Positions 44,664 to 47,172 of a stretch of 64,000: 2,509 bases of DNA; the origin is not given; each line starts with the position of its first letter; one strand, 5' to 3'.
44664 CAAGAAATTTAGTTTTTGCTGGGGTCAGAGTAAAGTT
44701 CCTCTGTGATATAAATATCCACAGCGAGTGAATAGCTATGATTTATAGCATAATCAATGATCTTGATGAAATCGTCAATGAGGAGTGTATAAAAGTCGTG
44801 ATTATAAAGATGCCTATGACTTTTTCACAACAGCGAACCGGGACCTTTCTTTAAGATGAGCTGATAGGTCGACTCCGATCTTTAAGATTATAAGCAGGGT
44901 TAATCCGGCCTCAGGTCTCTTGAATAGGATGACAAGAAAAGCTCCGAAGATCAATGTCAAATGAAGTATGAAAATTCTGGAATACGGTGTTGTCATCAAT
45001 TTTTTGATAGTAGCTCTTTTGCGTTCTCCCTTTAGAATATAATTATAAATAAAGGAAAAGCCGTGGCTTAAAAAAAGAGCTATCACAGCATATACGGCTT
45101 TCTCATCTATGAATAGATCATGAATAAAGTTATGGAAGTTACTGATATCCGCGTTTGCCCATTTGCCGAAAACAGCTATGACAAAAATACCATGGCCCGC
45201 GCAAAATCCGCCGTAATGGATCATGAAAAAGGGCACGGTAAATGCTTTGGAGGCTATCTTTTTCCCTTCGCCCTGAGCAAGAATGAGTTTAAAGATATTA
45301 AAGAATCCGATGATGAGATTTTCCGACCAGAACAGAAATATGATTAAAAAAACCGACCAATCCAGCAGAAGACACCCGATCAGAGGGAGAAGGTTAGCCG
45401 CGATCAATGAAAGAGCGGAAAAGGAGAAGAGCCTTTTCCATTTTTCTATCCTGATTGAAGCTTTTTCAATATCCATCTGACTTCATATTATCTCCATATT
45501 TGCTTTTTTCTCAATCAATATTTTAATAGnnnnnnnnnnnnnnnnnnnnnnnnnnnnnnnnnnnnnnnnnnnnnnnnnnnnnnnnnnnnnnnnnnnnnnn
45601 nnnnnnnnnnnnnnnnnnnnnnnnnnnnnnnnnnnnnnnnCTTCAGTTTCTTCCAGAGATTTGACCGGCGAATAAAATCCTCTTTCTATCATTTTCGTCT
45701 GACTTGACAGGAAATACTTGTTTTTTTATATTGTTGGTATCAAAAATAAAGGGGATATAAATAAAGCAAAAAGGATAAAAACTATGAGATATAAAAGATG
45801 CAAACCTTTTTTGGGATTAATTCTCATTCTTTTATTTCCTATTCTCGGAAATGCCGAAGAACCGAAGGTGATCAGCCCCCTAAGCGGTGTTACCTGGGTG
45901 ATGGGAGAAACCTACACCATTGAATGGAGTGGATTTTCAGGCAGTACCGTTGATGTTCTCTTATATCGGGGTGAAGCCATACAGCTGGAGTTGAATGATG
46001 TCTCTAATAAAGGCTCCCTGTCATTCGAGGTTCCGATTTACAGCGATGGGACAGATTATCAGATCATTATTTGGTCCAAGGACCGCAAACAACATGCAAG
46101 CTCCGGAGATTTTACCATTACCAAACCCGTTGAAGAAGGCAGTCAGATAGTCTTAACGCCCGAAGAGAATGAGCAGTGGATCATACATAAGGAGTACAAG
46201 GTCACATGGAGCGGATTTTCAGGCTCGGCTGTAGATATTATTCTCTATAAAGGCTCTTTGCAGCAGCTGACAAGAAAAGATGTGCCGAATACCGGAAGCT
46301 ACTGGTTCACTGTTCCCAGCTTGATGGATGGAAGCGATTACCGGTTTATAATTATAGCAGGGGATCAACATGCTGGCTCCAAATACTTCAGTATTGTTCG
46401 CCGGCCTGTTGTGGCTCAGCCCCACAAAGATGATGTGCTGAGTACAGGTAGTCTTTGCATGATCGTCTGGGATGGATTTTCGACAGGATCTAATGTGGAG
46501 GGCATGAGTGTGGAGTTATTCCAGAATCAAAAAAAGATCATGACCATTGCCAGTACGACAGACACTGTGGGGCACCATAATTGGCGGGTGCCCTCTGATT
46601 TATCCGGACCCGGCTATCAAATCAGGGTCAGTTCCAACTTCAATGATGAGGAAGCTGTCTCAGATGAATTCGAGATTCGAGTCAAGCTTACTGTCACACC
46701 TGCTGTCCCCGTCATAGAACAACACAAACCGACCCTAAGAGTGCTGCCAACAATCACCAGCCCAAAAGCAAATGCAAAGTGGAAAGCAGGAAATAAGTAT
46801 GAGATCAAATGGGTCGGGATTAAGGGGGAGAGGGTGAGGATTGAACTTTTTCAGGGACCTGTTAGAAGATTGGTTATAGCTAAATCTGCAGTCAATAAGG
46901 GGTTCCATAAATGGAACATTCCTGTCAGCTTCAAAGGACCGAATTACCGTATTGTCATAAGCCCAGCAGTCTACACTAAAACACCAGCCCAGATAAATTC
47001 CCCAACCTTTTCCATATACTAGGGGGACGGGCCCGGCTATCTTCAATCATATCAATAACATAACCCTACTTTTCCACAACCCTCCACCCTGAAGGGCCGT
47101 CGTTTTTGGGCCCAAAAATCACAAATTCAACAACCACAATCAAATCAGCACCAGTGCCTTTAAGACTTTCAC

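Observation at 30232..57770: Undescribed ~100-nt oriented repeat family docked onto gene ends (10 full copies plus 1 fragment in 27 kb)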

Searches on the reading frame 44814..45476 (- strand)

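Call 12: search_protein_families(library=pfam, proteins=[window:44814-45476:-])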
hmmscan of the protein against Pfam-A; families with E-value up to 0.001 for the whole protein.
window:44814-45476:- (220 aa): 1 family
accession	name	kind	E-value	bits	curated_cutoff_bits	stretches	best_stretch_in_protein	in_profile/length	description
PF20108.4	DUF6498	-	2.3e-55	187.5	23.7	1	18-214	9-201/207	Family of unknown function (DUF6498)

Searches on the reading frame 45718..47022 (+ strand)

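Call 11: search_protein_families(library=pfam, proteins=[window:45718-47022:+])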
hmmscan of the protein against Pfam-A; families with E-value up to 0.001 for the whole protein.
window:45718-47022:+ (434 aa): 1 family
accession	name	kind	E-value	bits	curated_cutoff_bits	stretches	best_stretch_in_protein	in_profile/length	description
PF10342.15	Kre9_KNH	-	4.8e-31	107.8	24.6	4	147-220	1-83/94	Kre9/KNH-like N-terminal Ig-like domain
